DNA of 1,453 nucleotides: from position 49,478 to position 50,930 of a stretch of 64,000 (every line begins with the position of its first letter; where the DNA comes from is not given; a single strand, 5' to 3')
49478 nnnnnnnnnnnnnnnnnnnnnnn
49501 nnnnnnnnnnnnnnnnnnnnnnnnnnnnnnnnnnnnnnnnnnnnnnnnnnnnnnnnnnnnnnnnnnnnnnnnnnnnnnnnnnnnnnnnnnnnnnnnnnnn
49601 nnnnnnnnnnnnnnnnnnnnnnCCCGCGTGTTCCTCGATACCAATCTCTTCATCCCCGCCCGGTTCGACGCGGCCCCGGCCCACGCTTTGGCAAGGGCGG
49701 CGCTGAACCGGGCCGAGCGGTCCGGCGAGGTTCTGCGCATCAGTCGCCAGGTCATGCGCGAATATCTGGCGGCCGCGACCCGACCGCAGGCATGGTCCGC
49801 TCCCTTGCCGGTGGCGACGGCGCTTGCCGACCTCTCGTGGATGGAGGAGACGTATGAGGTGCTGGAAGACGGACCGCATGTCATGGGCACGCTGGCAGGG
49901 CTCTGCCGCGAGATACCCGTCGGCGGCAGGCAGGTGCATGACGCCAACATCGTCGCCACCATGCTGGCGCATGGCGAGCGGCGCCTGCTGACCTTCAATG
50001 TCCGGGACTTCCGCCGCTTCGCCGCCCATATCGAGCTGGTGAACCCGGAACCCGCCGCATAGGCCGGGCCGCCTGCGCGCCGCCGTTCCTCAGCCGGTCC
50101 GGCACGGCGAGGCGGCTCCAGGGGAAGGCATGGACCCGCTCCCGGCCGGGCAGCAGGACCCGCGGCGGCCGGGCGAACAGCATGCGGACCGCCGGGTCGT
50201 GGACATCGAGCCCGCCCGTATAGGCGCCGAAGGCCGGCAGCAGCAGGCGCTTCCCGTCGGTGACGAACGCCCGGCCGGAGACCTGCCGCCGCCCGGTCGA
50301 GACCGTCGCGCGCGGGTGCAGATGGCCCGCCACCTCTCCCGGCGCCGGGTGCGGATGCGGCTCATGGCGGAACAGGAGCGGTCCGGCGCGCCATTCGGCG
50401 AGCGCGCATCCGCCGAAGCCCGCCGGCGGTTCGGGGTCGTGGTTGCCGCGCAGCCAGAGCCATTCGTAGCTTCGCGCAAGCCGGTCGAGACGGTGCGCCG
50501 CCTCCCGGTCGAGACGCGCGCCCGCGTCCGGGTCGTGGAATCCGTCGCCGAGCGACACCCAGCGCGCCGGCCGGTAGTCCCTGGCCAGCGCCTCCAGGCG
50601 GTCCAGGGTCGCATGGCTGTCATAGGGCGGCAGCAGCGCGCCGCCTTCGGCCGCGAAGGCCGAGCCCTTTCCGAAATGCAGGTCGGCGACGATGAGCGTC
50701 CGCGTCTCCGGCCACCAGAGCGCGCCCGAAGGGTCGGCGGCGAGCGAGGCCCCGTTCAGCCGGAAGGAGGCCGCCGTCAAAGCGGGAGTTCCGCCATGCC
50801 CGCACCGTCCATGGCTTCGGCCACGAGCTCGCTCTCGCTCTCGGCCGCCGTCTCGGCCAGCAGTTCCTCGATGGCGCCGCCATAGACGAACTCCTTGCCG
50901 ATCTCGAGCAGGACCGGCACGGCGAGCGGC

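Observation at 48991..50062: PIN (VapC) toxin paired with a large unrecognised partner, with its own AT-rich sigma70-like promoter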

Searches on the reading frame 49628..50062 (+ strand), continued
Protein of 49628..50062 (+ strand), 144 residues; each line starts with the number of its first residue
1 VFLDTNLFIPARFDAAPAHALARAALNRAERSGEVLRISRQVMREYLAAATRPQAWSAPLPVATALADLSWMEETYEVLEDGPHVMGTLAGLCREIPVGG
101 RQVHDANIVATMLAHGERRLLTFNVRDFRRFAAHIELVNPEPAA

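Call 61: get_annotated_region(hit=H6, flank=800)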
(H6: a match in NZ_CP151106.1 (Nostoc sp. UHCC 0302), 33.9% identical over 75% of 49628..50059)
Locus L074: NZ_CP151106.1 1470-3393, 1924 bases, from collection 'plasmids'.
description: Nostoc sp. UHCC 0302 plasmid unnamed7, complete sequence
organism: Nostoc sp. UHCC 0302 (NCBI taxid 3134896)
taxonomy: Bacteria; Cyanobacteriota; Cyanophyceae; Nostocales; Nostocaceae; Nostoc; Nostoc sp. UHCC 0302
host: -; source: isolated culture,lake sediment; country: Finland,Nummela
typing (MOB-suite, as given by PLSDB): non-mobilizable
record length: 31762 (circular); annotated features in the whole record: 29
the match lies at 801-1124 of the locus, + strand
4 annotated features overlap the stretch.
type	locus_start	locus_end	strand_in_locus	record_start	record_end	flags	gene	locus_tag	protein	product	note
CDS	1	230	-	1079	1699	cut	parA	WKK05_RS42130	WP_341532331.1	ParA family partition ATPase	-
CDS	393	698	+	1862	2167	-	-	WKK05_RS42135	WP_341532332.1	hypothetical protein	-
CDS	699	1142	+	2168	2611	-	-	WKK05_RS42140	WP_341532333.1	type II toxin-antitoxin system VapC family toxin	-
CDS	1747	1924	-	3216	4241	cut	-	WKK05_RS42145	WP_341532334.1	hypothetical protein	-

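Call 82: find_encoding_contigs(protein=P0159, flank=1500, max_places=1)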
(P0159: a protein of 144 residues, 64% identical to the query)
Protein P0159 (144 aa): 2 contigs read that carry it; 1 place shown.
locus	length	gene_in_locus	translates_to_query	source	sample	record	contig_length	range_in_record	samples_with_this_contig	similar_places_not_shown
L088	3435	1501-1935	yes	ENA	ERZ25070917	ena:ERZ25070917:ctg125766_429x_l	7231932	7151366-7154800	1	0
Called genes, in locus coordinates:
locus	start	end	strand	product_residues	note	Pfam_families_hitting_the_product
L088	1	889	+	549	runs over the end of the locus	PF02771:Acyl-CoA_dh_N, PF02770:Acyl-CoA_dh_M, PF00441:Acyl-CoA_dh_1, PF08028:Acyl-CoA_dh_2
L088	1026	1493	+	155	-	PF24698:DUF7662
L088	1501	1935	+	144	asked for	PF01850:PIN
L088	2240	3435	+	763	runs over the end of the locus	PF01804:Penicil_amidase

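Call 83: find_encoding_contigs(protein=P0222, flank=1500, max_places=1)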
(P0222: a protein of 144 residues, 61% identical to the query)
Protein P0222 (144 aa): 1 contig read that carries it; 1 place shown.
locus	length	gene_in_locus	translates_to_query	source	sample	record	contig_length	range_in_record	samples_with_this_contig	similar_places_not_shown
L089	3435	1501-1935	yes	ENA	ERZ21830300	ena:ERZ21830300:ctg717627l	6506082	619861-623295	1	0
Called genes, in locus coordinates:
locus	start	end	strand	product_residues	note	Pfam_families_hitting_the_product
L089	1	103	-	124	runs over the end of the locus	-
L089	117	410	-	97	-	PF09907:HigB_toxin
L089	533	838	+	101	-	PF13560:HTH_31 (weak), PF01381:HTH_3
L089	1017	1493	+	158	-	PF24698:DUF7662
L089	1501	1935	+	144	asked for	PF01850:PIN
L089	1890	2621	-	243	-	-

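Call 84: find_encoding_contigs(protein=P0215, flank=1500, max_places=1)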
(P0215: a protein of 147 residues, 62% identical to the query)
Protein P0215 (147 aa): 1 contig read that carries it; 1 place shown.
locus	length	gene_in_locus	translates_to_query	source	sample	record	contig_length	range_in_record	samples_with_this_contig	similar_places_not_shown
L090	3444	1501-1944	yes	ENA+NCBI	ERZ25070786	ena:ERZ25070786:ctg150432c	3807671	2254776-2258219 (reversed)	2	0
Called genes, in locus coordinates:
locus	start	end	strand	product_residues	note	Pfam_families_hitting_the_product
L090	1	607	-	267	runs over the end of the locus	-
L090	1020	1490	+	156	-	PF24698:DUF7662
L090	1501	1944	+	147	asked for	PF01850:PIN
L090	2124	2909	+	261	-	PF00561:Abhydrolase_1, PF12146:Hydrolase_4, PF12697:Abhydrolase_6, PF00561:Abhydrolase_1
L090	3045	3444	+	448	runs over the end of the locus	PF00701:DHDPS, PF01668:SmpB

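Call 85: find_encoding_contigs(protein=P0240, flank=1500, max_places=1)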
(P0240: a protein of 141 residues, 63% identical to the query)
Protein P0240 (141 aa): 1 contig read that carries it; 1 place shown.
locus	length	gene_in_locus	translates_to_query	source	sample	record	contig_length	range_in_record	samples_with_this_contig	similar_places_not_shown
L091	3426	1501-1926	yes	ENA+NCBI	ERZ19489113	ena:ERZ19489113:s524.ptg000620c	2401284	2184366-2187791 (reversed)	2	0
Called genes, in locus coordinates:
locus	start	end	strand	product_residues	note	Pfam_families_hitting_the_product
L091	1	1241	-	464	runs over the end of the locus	PF02386:TrkH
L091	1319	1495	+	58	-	-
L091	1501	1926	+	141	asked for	PF01850:PIN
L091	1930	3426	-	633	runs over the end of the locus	PF13089:PP_kinase_N, PF02503:PP_kinase, PF17941:PP_kinase_C_1, PF13091:PLDc_2 (faint), PF13090:PP_kinase_C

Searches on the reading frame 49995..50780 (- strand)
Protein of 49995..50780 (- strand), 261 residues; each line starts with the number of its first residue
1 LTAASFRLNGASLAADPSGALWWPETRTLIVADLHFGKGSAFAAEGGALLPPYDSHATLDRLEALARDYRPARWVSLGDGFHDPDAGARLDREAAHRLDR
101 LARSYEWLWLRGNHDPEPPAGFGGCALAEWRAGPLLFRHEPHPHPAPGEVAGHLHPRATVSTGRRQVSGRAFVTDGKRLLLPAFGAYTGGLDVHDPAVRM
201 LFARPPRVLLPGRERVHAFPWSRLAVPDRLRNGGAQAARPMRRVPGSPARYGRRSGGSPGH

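Call 4: search_protein_families(library=ncbifam, proteins=[window:49995-50780:-], max_evalue=1)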
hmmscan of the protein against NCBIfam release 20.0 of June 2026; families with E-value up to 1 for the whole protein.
window:49995-50780:- (261 aa): 2 families
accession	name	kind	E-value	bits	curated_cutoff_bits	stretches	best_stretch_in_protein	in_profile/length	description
TIGR04123.1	P_estr_lig_assc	hypoth_equivalog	1.8e-64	217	150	1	7-201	2-197/207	ligase-associated DNA damage response endonuclease PdeM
TIGR00024.1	SbcD_rel_arch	hypoth_equivalog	6.1e-06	26.1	115.2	1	27-195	16-187/224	putative phosphoesterase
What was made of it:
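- Checked: The overlap involves only the ~60-aa PdeM tail that lies beyond the family model (call 4).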

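Call 5: search_protein_families(library=pfam, proteins=[window:49995-50780:-], max_evalue=1)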
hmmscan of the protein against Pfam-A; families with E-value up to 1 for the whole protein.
window:49995-50780:- (261 aa): 1 family
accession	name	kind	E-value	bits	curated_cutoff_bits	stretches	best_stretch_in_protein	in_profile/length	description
PF00149.33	Metallophos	-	7e-06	27.1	21.5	1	27-128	2-72/191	Calcineurin-like phosphoesterase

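Call 71: find_related_loci(query=window:49995-50780:-, collection=metagenome_contigs, flank=4000)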
Query window:49995-50780:- (261 aa) in metagenome_contigs; peptide patterns used: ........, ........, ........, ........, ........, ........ (x = any residue, [..] = any of these).
234 stretches matched a pattern; 10 encode a relative of the query (tblastn E <= 1e-3); 10 distinct loci.
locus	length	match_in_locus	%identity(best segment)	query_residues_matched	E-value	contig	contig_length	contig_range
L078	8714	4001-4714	88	1-238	4e-135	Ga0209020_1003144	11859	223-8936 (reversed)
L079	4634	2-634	89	28-238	4e-120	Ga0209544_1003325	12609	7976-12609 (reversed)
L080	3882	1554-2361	87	1-238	8e-76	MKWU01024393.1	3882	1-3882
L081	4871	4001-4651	51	2-219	1e-64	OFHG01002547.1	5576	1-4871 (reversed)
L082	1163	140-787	51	6-219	8e-63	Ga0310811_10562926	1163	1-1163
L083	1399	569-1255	50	1-229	1e-60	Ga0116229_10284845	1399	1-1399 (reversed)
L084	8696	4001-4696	47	2-236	2e-57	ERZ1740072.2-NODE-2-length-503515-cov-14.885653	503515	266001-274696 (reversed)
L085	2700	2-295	88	136-233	2e-53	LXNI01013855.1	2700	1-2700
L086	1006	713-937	55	2-77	1e-19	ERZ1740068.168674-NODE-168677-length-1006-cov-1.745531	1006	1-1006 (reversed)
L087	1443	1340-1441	74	1-34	2e-10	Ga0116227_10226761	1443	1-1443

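Call 74: search_protein_families(library=pfam, proteins=[L085:1463-2338:-, L085:450-995:-, L085:1134-1466:-], max_evalue=0.001)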
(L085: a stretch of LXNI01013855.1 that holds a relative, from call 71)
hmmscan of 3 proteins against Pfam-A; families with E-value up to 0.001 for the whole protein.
L085:1463-2338:- (291 aa): 1 family
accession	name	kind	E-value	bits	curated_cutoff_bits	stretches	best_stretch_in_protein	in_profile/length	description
PF13338.12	AbiEi_4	-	0.00069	20.1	25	0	130-158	25-49/49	Transcriptional regulator, AbiEi antitoxin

L085:450-995:- (181 aa): 1 family
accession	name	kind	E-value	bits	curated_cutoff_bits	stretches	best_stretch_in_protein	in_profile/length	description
PF08843.17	AbiEii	-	1.7e-08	35.1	22.5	1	10-107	127-225/238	Nucleotidyl transferase AbiEii toxin, Type IV TA system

L085:1134-1466:- (110 aa): 1 family
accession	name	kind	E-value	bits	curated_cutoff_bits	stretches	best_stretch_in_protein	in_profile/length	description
PF08843.17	AbiEii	-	1.6e-10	41.8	22.5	1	34-96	2-64/238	Nucleotidyl transferase AbiEii toxin, Type IV TA system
